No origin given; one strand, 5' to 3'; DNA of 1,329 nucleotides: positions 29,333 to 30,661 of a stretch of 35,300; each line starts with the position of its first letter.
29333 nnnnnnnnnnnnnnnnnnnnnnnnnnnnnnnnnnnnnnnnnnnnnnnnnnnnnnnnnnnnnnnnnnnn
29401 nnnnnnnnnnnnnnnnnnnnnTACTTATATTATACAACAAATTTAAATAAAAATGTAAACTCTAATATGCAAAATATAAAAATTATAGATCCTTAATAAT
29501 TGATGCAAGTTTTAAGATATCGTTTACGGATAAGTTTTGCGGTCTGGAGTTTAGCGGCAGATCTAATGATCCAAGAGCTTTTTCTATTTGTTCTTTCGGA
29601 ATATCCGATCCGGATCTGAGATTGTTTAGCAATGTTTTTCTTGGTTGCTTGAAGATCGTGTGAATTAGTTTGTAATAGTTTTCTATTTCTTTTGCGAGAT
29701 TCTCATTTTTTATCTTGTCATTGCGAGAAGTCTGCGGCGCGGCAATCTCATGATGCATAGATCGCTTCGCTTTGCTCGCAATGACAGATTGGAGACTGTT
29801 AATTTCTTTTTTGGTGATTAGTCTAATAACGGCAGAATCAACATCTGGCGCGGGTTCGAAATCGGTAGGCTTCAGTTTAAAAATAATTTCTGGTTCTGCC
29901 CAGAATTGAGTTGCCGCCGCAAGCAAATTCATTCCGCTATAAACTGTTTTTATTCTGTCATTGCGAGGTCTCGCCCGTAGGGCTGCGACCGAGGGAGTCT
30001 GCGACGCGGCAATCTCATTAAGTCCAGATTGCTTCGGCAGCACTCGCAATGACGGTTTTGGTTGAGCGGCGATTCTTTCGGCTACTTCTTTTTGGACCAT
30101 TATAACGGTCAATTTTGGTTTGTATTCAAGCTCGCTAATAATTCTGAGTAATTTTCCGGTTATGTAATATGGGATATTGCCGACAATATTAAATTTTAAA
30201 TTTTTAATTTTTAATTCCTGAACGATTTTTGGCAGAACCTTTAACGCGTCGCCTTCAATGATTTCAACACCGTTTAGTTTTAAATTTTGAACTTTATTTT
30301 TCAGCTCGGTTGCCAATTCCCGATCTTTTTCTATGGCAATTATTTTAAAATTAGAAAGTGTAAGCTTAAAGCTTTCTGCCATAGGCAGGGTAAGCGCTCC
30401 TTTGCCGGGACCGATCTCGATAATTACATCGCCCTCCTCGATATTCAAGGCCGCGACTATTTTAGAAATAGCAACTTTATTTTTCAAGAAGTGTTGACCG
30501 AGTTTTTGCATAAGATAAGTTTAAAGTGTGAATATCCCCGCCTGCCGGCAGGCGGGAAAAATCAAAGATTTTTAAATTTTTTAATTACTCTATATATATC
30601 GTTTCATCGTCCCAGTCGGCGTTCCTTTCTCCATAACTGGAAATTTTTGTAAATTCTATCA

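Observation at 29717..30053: Two palindromic repeat elements inserted in frame into the essential rRNA methyltransferase gene rsmA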

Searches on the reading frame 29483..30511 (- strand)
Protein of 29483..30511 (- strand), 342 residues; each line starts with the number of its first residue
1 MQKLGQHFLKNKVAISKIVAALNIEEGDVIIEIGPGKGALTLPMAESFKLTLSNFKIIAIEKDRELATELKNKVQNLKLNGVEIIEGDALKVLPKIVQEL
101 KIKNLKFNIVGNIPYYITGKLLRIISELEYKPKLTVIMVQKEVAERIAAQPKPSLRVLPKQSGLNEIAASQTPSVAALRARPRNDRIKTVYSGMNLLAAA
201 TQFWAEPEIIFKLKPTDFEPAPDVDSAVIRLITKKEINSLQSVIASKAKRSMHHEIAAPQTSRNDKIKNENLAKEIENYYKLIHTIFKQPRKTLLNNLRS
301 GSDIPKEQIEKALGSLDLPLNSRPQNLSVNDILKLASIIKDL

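Call 11: search_solved_structures(query=window:29483-30511:-, show_alignments=3)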
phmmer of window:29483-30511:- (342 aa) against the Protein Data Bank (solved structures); distinct sequences matched with E-value up to 0.001: 30.
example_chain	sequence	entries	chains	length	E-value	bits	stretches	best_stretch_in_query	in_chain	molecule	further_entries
6ifs_A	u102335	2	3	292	1e-23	87.3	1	3-152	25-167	Ribosomal RNA small subunit methyltransferase A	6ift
7v2l_W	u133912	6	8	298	1.2e-23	87.1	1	3-152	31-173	Ribosomal RNA small subunit methyltransferase A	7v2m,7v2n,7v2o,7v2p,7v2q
6ifw_A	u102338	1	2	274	2.2e-23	86.2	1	3-152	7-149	Ribosomal RNA small subunit methyltransferase A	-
6ifx_A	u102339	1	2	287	5.5e-22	81.6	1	3-155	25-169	Ribosomal RNA small subunit methyltransferase A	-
6ifv_A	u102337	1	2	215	6.8e-21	78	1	3-152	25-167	Ribosomal RNA small subunit methyltransferase A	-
3tqs_A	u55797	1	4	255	2.7e-19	72.8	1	2-150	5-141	Ribosomal RNA small subunit methyltransferase A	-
6rbd_y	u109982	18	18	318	1.8e-17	66.8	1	3-155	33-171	Dimethyladenosine transferase | rRNA adenine N(6)-methyltransferase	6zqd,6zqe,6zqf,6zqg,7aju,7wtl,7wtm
3fut_A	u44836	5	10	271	1.3e-15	60.7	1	3-158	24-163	Dimethyladenosine transferase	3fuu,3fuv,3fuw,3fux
4jxj_A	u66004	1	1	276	1.3e-15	60.6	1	2-153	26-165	Ribosomal RNA small subunit methyltransferase A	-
3uzu_A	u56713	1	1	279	1.8e-15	60.2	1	3-152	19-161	Ribosomal RNA small subunit methyltransferase A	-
2h1r_A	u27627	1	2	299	5.6e-15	58.6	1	5-150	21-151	Dimethyladenosine transferase, putative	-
7afo_Y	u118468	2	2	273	1.1e-14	57.6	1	3-152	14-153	Ribosomal RNA small subunit methyltransferase A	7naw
3grr_A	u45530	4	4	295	2.1e-14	56.7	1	2-149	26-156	Dimethyladenosine transferase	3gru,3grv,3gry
8eyt_W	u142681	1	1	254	3.2e-14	56.1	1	5-152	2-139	Ribosomal RNA small subunit methyltransferase A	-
3tpz_A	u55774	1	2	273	5.7e-14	55.3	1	3-152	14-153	Ribosomal RNA small subunit methyltransferase A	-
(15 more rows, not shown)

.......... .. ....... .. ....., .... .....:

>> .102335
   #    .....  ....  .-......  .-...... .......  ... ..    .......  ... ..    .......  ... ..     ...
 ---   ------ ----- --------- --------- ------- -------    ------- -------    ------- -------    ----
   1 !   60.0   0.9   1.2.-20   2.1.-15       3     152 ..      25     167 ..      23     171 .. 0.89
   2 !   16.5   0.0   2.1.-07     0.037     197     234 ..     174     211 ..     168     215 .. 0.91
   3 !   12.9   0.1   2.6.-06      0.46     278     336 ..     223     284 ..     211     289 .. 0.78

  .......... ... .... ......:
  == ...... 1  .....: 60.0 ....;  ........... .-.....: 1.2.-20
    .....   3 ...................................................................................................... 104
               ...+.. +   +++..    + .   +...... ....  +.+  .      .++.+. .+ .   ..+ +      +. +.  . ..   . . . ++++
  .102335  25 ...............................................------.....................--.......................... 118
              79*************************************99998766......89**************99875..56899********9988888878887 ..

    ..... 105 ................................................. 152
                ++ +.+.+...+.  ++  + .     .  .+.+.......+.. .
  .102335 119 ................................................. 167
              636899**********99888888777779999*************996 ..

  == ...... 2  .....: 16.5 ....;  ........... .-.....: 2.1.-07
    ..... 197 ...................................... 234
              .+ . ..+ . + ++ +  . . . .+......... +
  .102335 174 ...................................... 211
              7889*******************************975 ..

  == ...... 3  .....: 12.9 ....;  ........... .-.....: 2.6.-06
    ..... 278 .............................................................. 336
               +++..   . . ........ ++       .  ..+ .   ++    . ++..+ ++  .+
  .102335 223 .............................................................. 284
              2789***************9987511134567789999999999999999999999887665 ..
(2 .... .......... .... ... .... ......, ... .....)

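Call 12: search_protein_families(library=pfam, proteins=[window:29483-30511:-])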
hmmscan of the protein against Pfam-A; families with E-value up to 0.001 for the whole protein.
window:29483-30511:- (342 aa): 5 families
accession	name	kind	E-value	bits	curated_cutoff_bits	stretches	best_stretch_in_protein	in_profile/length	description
PF00398.26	RrnaAD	-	4.7e-40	137.8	24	2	3-154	7-149/263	Ribosomal RNA adenine dimethylase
PF02390.23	Methyltransf_4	-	3.2e-08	33.7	24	1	29-108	4-79/173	Putative methyltransferase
PF01135.25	PCMT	-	1.4e-06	28.7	20.3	1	16-90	63-134/210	Protein-L-isoaspartate(D-aspartate) O-methyltransferase (PCMT)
PF13847.12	Methyltransf_31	-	1.5e-05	25.1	27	1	25-101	2-74/145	Methyltransferase domain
PF05185.22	PRMT5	-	0.00012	22.4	22.9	1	26-93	63-130/171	PRMT5 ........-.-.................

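Call 13: find_homologous_proteins(query=window:29483-30511:-)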
Query window:29483-30511:- (342 aa): 6131 proteins with E <= 0.001 among 8000 candidates; the best 120 are listed.
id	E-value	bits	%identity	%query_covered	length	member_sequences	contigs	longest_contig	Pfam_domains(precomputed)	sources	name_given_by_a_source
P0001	1.2e-210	716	100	100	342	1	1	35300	PF13847.13,PF00398.27,PF02390.24,PF01135.26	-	-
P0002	9.9e-95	335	54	99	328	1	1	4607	PF00398.27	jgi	jgi:16S rRNA (adenine1518-N6/adenine1519-N6)-dimethyltransferase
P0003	1.1e-94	335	55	99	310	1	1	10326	PF00398.27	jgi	jgi:16S rRNA (adenine1518-N6/adenine1519-N6)-dimethyltransferase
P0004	2.5e-92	327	53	99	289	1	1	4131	PF00398.27,PF02390.24,PF01135.26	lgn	-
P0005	1.9e-91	325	53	99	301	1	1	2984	PF00398.27,PF02390.24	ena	-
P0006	4.4e-89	317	51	99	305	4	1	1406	PF13847.13,PF00398.27,PF02390.24,PF01135.26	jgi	-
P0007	1.7e-86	308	51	99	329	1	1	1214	PF00398.27,PF02390.24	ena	-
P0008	2.8e-84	301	49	98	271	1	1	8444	PF00398.27,PF02390.24,PF01135.26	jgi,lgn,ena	-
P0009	6.8e-84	300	49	98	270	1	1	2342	PF00398.27,PF02390.24,PF01135.26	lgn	-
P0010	2.4e-82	295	50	99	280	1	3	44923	PF00398.27,PF02390.24,PF01135.26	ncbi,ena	ncbi:MAG: 16S rRNA (adenine(1518)-N(6)/adenine(1519)-N(6))-dimethyltransferase RsmA [Patescibacteria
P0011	1.5e-80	289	50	98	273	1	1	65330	PF00398.27,PF02390.24,PF01135.26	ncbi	ncbi:MAG: 16S rRNA (adenine(1518)-N(6)/adenine(1519)-N(6))-dimethyltransferase RsmA [Minisyncoccota 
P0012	1.7e-80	289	49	98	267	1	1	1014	PF00398.27,PF02390.24,PF01135.26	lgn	-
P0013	1.7e-78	282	49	98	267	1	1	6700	PF13847.13,PF00398.27,PF02390.24,PF01135.26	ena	-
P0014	1.2e-77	279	49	99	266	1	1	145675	PF00398.27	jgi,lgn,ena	-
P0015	1.4e-75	272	47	99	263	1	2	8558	PF00398.27,PF02390.24,PF01135.26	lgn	-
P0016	1.4e-75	272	50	99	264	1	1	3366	PF00398.27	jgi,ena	-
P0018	1.1e-74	269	51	96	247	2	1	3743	PF00398.27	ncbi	-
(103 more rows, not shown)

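Call 21: find_encoding_contigs(protein=P0003, flank=5000, max_places=2)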
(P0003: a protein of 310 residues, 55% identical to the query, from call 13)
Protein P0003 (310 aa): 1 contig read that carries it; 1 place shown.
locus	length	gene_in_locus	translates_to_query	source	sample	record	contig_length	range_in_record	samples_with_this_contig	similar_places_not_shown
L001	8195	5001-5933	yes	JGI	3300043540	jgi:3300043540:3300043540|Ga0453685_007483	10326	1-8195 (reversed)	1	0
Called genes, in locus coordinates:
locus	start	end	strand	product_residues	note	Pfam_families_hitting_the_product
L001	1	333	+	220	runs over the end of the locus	-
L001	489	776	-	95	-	PF01541:GIY-YIG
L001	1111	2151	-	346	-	PF01476:LysM, PF23473:LysM3_LYK4_5 (faint), PF23577:LysM_RLK (faint), PF01476:LysM, PF01551:Peptidase_M23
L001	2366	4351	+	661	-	PF00580:UvrD-helicase, PF01443:Viral_helicase1 (faint), PF13245:AAA_19, PF13604:AAA_30 (faint), PF13087:AAA_12 (faint), PF13361:UvrD_C, PF13538:UvrD_C_2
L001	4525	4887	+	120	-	-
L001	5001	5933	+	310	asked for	PF00398:RrnaAD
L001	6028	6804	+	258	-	-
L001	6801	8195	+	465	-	?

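Call 22: find_encoding_contigs(protein=P0002, flank=3000, max_places=2)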
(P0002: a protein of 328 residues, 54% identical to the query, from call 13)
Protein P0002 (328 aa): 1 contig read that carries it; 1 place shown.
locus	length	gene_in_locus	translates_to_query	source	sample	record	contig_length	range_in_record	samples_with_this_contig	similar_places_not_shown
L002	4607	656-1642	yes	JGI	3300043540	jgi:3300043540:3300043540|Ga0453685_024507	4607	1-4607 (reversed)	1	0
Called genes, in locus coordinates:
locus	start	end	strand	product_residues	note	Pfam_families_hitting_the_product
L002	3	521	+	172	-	?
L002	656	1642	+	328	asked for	PF00398:RrnaAD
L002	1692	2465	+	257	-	-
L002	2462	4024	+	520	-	-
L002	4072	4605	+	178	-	?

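Call 49: predict_structure(alignment_id=A2)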
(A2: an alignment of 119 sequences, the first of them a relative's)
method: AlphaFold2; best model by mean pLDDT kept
length: 342 residues; sequences in the alignment: 119
mean_pLDDT: 87.6   pTM: 0.83
mean pLDDT of the five models: 87.6, 86.9, 86.7, 84.2, 83.7
residues with pLDDT >= 90: 240; 70-90: 46; 50-70: 51; < 50: 5
segments of 3 or more residues with pLDDT < 50: none
pLDDT, mean of each block of 10 residues (from residue 1): 76 97 96 96 93 93 96 97 96 96 94 78 94 96 92 62 52 53 53 87 97 96 95 93 80 67 78 92 97 97 98 97 95 96 92
secondary structure, 60 per line:
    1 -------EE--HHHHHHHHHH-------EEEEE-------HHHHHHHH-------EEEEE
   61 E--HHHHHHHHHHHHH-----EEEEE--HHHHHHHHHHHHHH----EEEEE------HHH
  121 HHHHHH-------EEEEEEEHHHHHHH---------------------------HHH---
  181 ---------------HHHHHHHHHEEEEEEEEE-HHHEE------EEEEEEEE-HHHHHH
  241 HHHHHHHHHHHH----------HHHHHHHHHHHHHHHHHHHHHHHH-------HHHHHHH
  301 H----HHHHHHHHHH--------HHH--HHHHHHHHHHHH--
elements in order: H12-21 E29-33 H41-48 E56-61 H64-76 E82-86 H89-102 E107-111 H118-126 E134-140 H141-147 H196-204 E205-213 E226-233 H235-252 H263-286 H294-301 H306-315 H329-340

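Call 56: find_encoding_contigs(protein=P0005, flank=1500, max_places=1)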
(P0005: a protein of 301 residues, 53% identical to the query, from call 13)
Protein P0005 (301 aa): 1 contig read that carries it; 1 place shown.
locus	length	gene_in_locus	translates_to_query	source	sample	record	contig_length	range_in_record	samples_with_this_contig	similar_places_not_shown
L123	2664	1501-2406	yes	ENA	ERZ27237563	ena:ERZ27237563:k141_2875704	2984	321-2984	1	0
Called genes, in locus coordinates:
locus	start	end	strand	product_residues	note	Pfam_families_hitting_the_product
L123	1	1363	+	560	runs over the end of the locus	?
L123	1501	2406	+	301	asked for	PF00398:RrnaAD, PF02390:Methyltransf_4 (weak)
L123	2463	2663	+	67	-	?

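Call 57: find_encoding_contigs(protein=P0007, flank=1500, max_places=1)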
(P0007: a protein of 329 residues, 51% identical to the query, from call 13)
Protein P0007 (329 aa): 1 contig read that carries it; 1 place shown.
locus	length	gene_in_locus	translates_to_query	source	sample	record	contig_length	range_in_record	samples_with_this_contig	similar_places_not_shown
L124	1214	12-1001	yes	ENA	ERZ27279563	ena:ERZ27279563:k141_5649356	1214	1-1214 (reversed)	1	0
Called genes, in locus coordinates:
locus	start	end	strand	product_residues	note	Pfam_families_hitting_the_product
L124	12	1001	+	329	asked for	PF00398:RrnaAD, PF02390:Methyltransf_4 (weak)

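Call 58: find_encoding_contigs(protein=P0006, flank=1500, max_places=1)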
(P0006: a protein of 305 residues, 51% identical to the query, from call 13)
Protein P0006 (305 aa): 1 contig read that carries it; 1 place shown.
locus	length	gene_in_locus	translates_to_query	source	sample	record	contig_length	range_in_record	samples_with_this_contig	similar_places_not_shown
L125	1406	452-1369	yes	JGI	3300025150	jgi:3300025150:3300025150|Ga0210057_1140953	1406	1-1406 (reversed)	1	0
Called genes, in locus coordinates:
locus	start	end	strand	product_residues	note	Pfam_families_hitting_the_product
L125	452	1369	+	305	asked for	PF00398:RrnaAD, PF01135:PCMT (weak), PF02390:Methyltransf_4, PF13847:Methyltransf_31 (weak)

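Call 59: find_encoding_contigs(protein=P0004, flank=1500, max_places=1)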
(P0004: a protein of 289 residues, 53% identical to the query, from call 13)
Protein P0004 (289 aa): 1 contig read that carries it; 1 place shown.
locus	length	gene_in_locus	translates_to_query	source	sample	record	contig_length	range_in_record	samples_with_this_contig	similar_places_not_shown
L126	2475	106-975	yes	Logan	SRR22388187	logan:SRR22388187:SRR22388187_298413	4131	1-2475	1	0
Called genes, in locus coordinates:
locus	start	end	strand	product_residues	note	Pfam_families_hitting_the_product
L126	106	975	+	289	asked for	PF00398:RrnaAD, PF01135:PCMT (weak), PF02390:Methyltransf_4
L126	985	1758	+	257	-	-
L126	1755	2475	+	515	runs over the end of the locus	-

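Call 72: find_encoding_contigs(protein=P0016, flank=1000, max_places=1)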
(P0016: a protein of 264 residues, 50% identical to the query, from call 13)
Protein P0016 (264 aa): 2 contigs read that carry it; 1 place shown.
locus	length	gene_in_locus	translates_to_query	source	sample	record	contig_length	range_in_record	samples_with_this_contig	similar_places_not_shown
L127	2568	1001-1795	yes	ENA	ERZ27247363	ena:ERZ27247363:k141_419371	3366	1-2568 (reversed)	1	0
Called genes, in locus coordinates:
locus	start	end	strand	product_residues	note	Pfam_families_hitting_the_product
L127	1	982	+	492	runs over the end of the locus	PF01564:Spermine_synth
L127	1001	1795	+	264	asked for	PF00398:RrnaAD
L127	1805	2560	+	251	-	-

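Call 73: find_encoding_contigs(protein=P0018, flank=1000, max_places=1)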
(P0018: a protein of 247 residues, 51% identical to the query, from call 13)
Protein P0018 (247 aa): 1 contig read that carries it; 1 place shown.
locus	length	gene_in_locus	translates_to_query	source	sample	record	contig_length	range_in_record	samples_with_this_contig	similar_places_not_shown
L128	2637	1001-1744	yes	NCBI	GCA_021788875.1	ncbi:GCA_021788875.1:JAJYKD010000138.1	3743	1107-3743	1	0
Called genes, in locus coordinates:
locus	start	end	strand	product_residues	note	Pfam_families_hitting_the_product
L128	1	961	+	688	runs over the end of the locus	?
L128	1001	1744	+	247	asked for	PF00398:RrnaAD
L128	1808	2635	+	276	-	?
